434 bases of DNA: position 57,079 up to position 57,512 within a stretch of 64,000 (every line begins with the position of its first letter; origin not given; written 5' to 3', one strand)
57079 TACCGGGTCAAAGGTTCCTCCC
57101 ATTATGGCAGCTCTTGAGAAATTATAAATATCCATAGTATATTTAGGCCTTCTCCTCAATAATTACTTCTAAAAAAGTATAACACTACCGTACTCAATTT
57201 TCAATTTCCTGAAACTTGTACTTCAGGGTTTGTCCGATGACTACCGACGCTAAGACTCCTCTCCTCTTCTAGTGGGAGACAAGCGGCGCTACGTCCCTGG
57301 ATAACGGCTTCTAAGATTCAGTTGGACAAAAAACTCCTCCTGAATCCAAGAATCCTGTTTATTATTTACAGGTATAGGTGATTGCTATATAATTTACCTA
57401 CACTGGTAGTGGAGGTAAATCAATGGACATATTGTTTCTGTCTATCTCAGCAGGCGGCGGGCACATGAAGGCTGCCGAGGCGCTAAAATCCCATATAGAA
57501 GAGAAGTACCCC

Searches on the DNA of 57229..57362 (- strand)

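Call 34: build_rna_model(alignment_id=A2)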
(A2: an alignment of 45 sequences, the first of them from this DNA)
Model R1 built from alignment A2 (45 sequences, 143 columns); structure: RNAalifold consensus.
model positions 133; base pairs 32; branch points 1; effective number of sequences 1.72; information 0.59 bits per position. Calibrated on 0.2 Mb of random sequence (short: E-values are rough).
structure used (alignment columns):
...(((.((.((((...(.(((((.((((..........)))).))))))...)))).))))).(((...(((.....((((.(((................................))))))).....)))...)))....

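Call 35: search_with_rna_model(model_id=R1, source=window, max_evalue=1, show_alignments=3)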
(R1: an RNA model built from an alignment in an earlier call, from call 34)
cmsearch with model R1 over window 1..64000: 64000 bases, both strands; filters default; matches with E-value up to 1: 3.
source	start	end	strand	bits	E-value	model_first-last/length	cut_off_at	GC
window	57229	57362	-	138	4.6e-27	1-133/133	no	0.48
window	52781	53025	-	96.8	1.8e-18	1-133/133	no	0.42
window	57301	57393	+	28.7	0.0003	1-133/133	no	0.33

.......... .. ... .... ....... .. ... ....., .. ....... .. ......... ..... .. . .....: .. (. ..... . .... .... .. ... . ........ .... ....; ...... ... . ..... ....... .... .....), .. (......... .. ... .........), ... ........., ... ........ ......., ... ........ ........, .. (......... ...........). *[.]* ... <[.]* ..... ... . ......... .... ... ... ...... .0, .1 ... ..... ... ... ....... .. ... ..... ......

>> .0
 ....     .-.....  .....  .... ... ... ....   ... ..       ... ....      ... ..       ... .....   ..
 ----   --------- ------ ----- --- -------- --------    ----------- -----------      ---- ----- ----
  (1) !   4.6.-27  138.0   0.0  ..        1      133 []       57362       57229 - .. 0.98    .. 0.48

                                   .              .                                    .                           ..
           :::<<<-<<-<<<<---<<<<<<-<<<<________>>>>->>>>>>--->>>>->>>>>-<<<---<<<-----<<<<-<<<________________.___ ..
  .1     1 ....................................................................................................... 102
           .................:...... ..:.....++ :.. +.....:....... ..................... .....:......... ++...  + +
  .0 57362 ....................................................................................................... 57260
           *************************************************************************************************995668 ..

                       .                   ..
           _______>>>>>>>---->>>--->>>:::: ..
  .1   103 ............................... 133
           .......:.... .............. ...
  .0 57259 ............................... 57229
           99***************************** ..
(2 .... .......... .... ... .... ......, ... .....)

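Call 36: search_with_rna_model(model_id=R1, sources=[L001, L002, L003, L004, L005, L006, L007, L008, L009, L010, L011, L012, L013, L014, L015, L016, L017, L018, L019, L020, L021, L022, L023, L024, L025, L026, L027, L028, L029, L030, L031, L032, L033, L034, L035, L036, L037, L038, L039, L040, L041, L042, L043, L044, L045, L046, L047, L048, L049, L050, L051, L052, L053, L054, L055, L056, L057, L058, L059, L060, L061, L062, L063, L064, L065, L066, L067, L068, L069, L070, L071, L072, L073, L074, L075, L076, L077, L078, L079, L080, L081], max_evalue=0.001, make_alignment=true)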
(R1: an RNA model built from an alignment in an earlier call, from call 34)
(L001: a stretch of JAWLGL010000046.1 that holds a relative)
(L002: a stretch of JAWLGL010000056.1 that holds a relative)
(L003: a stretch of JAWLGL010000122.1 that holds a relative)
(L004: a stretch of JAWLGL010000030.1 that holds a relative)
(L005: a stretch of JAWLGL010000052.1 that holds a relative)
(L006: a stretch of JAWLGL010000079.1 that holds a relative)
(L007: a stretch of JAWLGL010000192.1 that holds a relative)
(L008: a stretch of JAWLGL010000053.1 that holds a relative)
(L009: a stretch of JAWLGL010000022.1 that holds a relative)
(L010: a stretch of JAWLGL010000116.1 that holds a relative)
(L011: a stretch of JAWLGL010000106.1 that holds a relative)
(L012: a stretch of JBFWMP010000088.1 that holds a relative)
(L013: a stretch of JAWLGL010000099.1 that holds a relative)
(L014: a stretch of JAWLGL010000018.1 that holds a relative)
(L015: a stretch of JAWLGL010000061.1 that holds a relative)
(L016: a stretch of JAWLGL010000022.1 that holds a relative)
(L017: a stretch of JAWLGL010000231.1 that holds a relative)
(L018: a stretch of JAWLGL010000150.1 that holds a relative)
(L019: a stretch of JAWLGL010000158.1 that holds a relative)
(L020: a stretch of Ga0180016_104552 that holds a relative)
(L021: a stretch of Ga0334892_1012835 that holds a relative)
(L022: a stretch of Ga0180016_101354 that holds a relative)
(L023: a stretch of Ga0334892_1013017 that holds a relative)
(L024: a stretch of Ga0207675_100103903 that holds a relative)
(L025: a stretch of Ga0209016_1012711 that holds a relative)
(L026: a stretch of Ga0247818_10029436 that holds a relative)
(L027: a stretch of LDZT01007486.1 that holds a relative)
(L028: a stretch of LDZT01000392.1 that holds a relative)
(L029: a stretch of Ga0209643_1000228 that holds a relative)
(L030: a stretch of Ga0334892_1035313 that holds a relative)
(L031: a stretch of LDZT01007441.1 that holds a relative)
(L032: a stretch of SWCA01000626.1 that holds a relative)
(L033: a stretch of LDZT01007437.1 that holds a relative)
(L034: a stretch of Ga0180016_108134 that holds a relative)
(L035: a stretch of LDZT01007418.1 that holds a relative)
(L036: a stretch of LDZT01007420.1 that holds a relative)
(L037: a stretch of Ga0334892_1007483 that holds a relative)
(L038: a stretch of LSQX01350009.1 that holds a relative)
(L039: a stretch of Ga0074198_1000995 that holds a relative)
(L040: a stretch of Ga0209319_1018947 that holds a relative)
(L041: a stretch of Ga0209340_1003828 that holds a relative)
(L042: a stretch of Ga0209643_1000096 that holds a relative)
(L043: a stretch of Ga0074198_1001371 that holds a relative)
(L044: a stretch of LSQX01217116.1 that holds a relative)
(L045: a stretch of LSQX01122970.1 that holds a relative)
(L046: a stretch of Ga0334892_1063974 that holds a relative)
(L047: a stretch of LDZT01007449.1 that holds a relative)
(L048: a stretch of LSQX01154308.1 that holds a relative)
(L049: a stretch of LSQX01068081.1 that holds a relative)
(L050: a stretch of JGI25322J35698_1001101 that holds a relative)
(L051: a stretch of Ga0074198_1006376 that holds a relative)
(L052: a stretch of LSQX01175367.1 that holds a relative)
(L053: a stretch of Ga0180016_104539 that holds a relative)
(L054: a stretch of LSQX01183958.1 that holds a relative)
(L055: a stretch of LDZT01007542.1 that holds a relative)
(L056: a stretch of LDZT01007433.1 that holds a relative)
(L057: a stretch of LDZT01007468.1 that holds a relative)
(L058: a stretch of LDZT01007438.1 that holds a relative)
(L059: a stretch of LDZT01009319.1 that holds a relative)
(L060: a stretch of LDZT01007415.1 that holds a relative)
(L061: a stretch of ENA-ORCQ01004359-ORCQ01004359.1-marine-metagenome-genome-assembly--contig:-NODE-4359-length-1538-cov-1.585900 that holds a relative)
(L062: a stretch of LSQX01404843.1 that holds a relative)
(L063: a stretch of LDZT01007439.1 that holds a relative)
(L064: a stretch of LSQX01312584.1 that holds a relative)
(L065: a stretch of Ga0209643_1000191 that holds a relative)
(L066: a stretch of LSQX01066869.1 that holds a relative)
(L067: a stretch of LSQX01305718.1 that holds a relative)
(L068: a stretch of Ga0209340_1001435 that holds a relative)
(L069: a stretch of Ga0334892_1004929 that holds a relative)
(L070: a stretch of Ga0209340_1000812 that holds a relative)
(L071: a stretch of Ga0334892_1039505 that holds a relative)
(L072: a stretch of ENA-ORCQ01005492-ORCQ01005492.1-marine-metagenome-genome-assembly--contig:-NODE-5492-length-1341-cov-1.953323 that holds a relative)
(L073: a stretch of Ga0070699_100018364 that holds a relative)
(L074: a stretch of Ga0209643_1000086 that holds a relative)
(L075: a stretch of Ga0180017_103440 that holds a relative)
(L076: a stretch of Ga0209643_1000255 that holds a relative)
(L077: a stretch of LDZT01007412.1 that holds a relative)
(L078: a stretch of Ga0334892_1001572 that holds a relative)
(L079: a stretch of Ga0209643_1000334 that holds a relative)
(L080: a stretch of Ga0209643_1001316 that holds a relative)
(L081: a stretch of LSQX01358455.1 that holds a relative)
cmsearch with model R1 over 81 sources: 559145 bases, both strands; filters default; matches with E-value up to 0.001: 140.
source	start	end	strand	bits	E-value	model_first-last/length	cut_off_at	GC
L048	3078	3211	+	153.7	2e-29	1-133/133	no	0.49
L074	5665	5798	+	153.7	2.1e-29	1-133/133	no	0.43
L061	719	852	-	152.2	4.2e-29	1-133/133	no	0.43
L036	1305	1438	-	151.7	5.4e-29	1-133/133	no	0.46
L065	3118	3251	+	151.5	5.9e-29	1-133/133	no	0.43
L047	953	1086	+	149.8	1.3e-28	1-133/133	no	0.43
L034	67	200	+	149.6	1.5e-28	1-133/133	no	0.46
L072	197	330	+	148.9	2e-28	1-133/133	no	0.47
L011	3880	4010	+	148.9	2.1e-28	1-133/133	no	0.44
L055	2801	2934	+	148.7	2.3e-28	1-133/133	no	0.44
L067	9444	9576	+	148.7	2.3e-28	1-133/133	no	0.51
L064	8663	8795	+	148.3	2.7e-28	1-133/133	no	0.5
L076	337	469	-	147.5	4e-28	1-133/133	no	0.41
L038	9650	9782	+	147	5.1e-28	1-133/133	no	0.47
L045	1471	1603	-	146.2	7.7e-28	1-133/133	no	0.52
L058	5917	6050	-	144.5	1.7e-27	1-133/133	no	0.43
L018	5243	5373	-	144.5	1.7e-27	1-133/133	no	0.43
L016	5849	5980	-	144.5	1.7e-27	1-133/133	no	0.41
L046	545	678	+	144.4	1.8e-27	1-133/133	no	0.46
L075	1582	1715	+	144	2.2e-27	1-133/133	no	0.43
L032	280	409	-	142.7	4.1e-27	1-133/133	no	0.45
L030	1450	1583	-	142.2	5.2e-27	1-133/133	no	0.43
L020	1277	1410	-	141.8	6.2e-27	1-133/133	no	0.44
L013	2553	2686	+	141.1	8.8e-27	1-133/133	no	0.5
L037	2640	2773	+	140.1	1.4e-26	1-133/133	no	0.47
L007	507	639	-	140.1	1.4e-26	1-133/133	no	0.48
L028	1370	1503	+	139.8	1.6e-26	1-133/133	no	0.45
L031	10543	10674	-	139.5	1.9e-26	1-133/133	no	0.42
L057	8353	8486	+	139.4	2e-26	1-133/133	no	0.45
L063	964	1097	+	139.2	2.2e-26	1-133/133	no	0.45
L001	2054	2187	-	138.9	2.6e-26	1-133/133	no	0.48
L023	888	1016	+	138.8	2.7e-26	1-133/133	no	0.47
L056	5693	5825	-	138.5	3.1e-26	1-133/133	no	0.42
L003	4721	4849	-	138.3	3.4e-26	1-133/133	no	0.46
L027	279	410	-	137.9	4.1e-26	1-133/133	no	0.44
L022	2097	2230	-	137.2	5.7e-26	1-133/133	no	0.42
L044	1928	2060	-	136.3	9e-26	1-133/133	no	0.48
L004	3676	3805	-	136.1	9.6e-26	1-133/133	no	0.45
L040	1620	1753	+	135.6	1.2e-25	1-133/133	no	0.47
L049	1897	2030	-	135.3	1.5e-25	1-133/133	no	0.45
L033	1934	2066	+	135.1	1.5e-25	1-133/133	no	0.46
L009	7466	7595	-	134.7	1.9e-25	1-133/133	no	0.47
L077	5617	5750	+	134.4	2.2e-25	1-133/133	no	0.45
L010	687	816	-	134.2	2.5e-25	1-133/133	no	0.45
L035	1945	2077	-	134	2.7e-25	1-133/133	no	0.43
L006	267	398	+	133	4.4e-25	1-133/133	no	0.43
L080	4391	4518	-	132.2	6.3e-25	1-133/133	no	0.45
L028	4894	5027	-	132.2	6.3e-25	1-133/133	no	0.45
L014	5219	5348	-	132.1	6.8e-25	1-133/133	no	0.44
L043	1353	1476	+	130.5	1.4e-24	1-133/133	no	0.44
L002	2328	2465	-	130.4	1.5e-24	1-133/133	no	0.51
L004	5473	5603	-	129.3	2.6e-24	1-133/133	no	0.51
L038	3428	3561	+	127.8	5.2e-24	1-133/133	no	0.48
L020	744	877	-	127.2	7e-24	1-133/133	no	0.41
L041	3112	3242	-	126.2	1.1e-23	1-133/133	no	0.43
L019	2250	2364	+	124.3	2.8e-23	1-133/133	no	0.43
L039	4482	4612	+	123.6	4e-23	1-133/133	no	0.4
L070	9835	9965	+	123.6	4e-23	1-133/133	no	0.4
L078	6027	6159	+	123.4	4.4e-23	1-133/133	no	0.47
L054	4217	4350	-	122.9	5.6e-23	1-133/133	no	0.49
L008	543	655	+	122.2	7.9e-23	1-133/133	no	0.43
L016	188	377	+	121.8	9.5e-23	1-133/133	no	0.44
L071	362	481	-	120.1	2.2e-22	1-133/133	no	0.46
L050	3123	3244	+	119.8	2.5e-22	1-133/133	no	0.42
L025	2099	2219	-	117.8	6.6e-22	1-133/133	no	0.48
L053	1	127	+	117.5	7.5e-22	4-133/133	5'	0.46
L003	5222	5350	+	116.8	1.1e-21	1-133/133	no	0.4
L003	1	120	-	116.7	1.1e-21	1-122/133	3'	0.43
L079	1697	1815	+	112.9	6.8e-21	1-133/133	no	0.39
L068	119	233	-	111.2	1.5e-20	1-133/133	no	0.43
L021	2975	3096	-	98.7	6.2e-18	1-133/133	no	0.44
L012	3293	3414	-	97.2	1.3e-17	1-133/133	no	0.49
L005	4029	4120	+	96.4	1.9e-17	1-133/133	no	0.45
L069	3719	3814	-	94.6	4.6e-17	1-133/133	no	0.41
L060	5028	5122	+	94.4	5.1e-17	1-133/133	no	0.44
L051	1638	1739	+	94.2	5.5e-17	1-133/133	no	0.45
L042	1044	1159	+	88.4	9.1e-16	1-133/133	no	0.46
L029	14742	14864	-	83.2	1.1e-14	1-133/133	no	0.43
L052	6443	6578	-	82.3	1.7e-14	1-133/133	no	0.42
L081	3502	3594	-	80.4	4.1e-14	1-133/133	no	0.43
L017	2989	3124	+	76.4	2.9e-13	1-82/133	3'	0.41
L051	3485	3601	+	76.1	3.4e-13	1-133/133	no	0.43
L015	2258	2398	-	76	3.4e-13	28-133/133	5'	0.45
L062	7873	7982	+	75.5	4.4e-13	1-133/133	no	0.47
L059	3581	3723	-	71.6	2.9e-12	1-133/133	no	0.39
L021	3117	3190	-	64.1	1e-10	1-133/133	no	0.46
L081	12408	12544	-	62.8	2e-10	1-133/133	no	0.38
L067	11898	11983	+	62.6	2.2e-10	1-133/133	no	0.4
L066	3132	3212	-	55.1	8.1e-09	54-133/133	5'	0.56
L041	16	92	+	54.4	1.1e-08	1-133/133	no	0.43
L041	2054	2179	-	54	1.4e-08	1-133/133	no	0.39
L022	2251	2325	-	53.9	1.4e-08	1-133/133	no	0.45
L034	2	129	-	46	6.4e-07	1-133/133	no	0.3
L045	1542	1613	+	45.8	7.1e-07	1-133/133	no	0.35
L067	9415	9505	-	45.2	9.3e-07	1-133/133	no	0.34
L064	8660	8724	-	44.2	1.5e-06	1-133/133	no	0.37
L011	3937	4066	-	43.9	1.7e-06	1-133/133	no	0.45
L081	3533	3613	+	43.5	2.1e-06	1-133/133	no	0.35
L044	1999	2067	+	41.9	4.6e-06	1-133/133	no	0.3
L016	5792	5922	+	41.9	4.7e-06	1-133/133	no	0.44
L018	5311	5441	+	41.5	5.5e-06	1-133/133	no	0.43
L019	2307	2421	-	41.5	5.6e-06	1-133/133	no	0.43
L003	4790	4918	+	39.8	1.3e-05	1-133/133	no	0.32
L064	5020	5106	+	39.2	1.7e-05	1-133/133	no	0.41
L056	5762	5877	+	39.2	1.7e-05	1-133/133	no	0.35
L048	3068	3140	-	39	1.9e-05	1-133/133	no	0.38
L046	529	607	-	38.2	2.7e-05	1-133/133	no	0.43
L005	4001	4087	-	37.4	4e-05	1-133/133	no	0.34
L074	5612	5726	-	37.3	4.2e-05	1-133/133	no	0.31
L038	9621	9711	-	37.3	4.3e-05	1-133/133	no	0.43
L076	408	498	+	37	4.9e-05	1-133/133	no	0.31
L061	790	855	+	36.8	5.2e-05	1-133/133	no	0.36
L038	5710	5784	-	36.6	5.9e-05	1-133/133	no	0.31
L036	1376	1454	+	36.6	6e-05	1-133/133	no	0.47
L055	2746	2864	-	36.2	7.3e-05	1-133/133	no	0.35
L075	1520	1644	-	35.9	8e-05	1-133/133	no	0.31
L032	349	425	+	35.9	8.1e-05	1-133/133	no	0.34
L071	419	499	+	35.8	8.7e-05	1-133/133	no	0.43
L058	5988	6053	+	35.4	0.0001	1-133/133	no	0.42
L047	939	1016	-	35.3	0.00011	1-133/133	no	0.38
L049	1969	2047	+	34.9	0.00013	1-133/133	no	0.34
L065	3106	3179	-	34.8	0.00014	1-133/133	no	0.36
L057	8299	8415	-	34.5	0.00016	1-133/133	no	0.38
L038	3416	3490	-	34.2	0.00019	1-133/133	no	0.43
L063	949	1026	-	33.9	0.00021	1-133/133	no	0.42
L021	3128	3205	+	33.8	0.00022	1-133/133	no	0.42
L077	5596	5679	-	33.5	0.00026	1-133/133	no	0.42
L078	6006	6089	-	33.5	0.00027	1-133/133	no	0.42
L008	493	605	-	33.4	0.00028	1-133/133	no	0.43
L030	1520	1645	+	32.8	0.00037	1-133/133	no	0.39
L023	864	945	-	32.8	0.00037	1-133/133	no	0.38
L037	2629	2702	-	32.7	0.00039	1-133/133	no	0.45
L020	1348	1410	+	32.5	0.00042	1-133/133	no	0.41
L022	2168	2230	+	32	0.00054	1-133/133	no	0.38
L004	5545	5673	+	32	0.00054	1-133/133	no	0.4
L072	178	259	-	31.8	0.00059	1-133/133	no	0.39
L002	2270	2407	+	31.4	0.0007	1-133/133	no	0.49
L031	10612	10687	+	31.3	0.00075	1-133/133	no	0.42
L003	5159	5281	-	31.2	0.00077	1-133/133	no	0.37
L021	3036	3099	+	30.9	0.0009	1-133/133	no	0.42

Alignment A3: 140 matches aligned to the model, 265 columns, each read 5' to 3' on its own strand. Consensus structure (alignment columns), stored with it:
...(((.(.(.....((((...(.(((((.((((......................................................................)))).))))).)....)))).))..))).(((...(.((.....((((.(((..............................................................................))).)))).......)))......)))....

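Call 51: search_dna_similar(query=window:57229-57362:-, collection=plasmids, mode=distant, max_evalue=0.001)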
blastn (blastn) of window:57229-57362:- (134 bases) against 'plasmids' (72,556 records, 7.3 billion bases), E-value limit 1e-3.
Records with a match: 1; places in all: 1; records where one place covers at least 80% of the query: 1.
Best place of each record, by identity: 60-80% 1.
By first word of the organism name: Clostridium 1.
By predicted mobility (MOB-suite, as given by PLSDB): non-mobilizable 1.
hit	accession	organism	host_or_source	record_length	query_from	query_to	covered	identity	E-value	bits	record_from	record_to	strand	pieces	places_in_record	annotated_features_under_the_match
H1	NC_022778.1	Clostridium tetani 12124569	-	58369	1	134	100%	71.9%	1e-7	64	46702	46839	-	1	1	none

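Call 52: search_dna_similar(query=window:57229-57362:-, collection=phages, mode=distant, max_evalue=0.001)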
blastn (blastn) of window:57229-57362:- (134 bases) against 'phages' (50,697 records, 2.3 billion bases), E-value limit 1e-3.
No match.

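Call 53: get_annotated_region(hit=H1, flank=3000)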
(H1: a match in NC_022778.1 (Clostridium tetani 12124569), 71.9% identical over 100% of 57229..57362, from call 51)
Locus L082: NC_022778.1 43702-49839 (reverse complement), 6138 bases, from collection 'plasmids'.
description: Clostridium tetani 12124569 plasmid p12124569, complete sequence
organism: Clostridium tetani 12124569 (NCBI taxid 1231072)
taxonomy: Bacteria; Bacillota; Clostridia; Eubacteriales; Clostridiaceae; Clostridium; Clostridium tetani; Clostridium tetani 12124569
host: -; source: -; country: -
typing (MOB-suite, as given by PLSDB): non-mobilizable; replicon rep_cluster_256
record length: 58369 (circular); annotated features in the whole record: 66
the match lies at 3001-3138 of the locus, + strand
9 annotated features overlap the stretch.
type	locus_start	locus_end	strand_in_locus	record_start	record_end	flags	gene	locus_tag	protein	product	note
CDS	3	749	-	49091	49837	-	-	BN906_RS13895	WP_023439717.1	hypothetical protein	-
CDS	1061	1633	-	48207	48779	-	-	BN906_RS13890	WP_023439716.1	hypothetical protein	-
CDS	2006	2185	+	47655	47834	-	-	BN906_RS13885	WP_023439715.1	YvrJ family protein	-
CDS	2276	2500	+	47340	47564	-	-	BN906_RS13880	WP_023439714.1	DUF1659 domain-containing protein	-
CDS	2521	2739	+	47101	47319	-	-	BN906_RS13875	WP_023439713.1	DUF2922 domain-containing protein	-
CDS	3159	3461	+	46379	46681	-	-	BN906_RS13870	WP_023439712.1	hypothetical protein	-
CDS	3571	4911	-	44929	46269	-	-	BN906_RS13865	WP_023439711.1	M20/M25/M40 family metallo-hydrolase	-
CDS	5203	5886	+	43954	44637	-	-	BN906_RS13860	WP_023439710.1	N-acetylmuramoyl-L-alanine amidase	-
CDS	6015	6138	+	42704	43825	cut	-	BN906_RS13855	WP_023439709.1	acyltransferase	-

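Call 55: search_with_rna_model(model_id=R1, source=L082, max_evalue=1, show_alignments=1)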
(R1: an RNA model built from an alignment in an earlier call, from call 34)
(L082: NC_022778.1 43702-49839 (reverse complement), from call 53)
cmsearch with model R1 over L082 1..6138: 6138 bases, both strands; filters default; matches with E-value up to 1: 1.
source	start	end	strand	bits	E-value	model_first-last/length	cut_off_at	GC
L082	3001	3138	+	99.7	4.4e-20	1-133/133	no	0.34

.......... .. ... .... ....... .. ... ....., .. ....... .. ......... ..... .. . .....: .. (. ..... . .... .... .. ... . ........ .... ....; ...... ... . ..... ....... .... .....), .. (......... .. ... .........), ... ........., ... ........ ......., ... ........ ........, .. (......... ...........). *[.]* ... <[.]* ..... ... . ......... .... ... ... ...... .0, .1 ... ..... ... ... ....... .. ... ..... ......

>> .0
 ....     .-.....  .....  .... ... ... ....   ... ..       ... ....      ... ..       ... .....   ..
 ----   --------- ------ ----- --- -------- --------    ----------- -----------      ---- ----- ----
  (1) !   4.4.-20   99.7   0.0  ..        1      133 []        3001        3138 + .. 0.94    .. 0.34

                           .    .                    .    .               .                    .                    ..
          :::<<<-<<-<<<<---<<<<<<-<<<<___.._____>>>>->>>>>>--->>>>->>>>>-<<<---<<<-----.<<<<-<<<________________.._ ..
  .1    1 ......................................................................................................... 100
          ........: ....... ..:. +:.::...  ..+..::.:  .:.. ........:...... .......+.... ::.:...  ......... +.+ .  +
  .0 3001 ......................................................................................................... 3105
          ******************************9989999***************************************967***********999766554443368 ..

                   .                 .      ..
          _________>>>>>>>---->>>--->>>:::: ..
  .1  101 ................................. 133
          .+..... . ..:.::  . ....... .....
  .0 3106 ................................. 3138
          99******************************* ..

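Call 65: search_with_rna_model(model_id=R1, sources=[L083, L084], max_evalue=10, filters=off, show_alignments=3)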
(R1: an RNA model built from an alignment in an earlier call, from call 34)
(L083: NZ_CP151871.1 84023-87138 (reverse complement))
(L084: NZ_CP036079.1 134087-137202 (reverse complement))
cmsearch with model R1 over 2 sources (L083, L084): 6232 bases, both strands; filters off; matches with E-value up to 10: 22.
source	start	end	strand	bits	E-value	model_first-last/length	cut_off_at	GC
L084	1459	1605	+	14.4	0.028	1-133/133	no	0.44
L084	463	525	+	12.3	0.08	1-133/133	no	0.32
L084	2240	2318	-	11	0.15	1-133/133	no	0.3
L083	2223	2291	-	10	0.23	1-133/133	no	0.36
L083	1462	1605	+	9.6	0.29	1-133/133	no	0.42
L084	467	515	-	8.5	0.49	9-56/133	no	0.29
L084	1474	1507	-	7.9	0.63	18-47/133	no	0.47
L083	149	213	-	7.9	0.63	1-133/133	no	0.4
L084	1528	1630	-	7.6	0.74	1-133/133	no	0.43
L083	2733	2832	-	7.3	0.86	1-133/133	no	0.38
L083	2176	2262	+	6.1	1.5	1-133/133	no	0.31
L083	2554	2665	-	5.5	2.1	1-133/133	no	0.38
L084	1028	1083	-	5.3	2.2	1-133/133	no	0.25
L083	2703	2790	+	4.6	3.1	1-133/133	no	0.38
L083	1528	1666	-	4.4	3.4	1-133/133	no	0.38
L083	1339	1390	-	4.1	4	1-133/133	no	0.21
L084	1909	1964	+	4.1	4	1-133/133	no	0.29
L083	867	986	-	2.9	7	1-133/133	no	0.36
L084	699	784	-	2.5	8.7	1-133/133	no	0.29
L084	1613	1686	+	2.5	8.8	1-133/133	no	0.3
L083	507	589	-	2.3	9.6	1-133/133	no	0.33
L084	2035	2064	+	2.2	10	82-111/133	no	0.23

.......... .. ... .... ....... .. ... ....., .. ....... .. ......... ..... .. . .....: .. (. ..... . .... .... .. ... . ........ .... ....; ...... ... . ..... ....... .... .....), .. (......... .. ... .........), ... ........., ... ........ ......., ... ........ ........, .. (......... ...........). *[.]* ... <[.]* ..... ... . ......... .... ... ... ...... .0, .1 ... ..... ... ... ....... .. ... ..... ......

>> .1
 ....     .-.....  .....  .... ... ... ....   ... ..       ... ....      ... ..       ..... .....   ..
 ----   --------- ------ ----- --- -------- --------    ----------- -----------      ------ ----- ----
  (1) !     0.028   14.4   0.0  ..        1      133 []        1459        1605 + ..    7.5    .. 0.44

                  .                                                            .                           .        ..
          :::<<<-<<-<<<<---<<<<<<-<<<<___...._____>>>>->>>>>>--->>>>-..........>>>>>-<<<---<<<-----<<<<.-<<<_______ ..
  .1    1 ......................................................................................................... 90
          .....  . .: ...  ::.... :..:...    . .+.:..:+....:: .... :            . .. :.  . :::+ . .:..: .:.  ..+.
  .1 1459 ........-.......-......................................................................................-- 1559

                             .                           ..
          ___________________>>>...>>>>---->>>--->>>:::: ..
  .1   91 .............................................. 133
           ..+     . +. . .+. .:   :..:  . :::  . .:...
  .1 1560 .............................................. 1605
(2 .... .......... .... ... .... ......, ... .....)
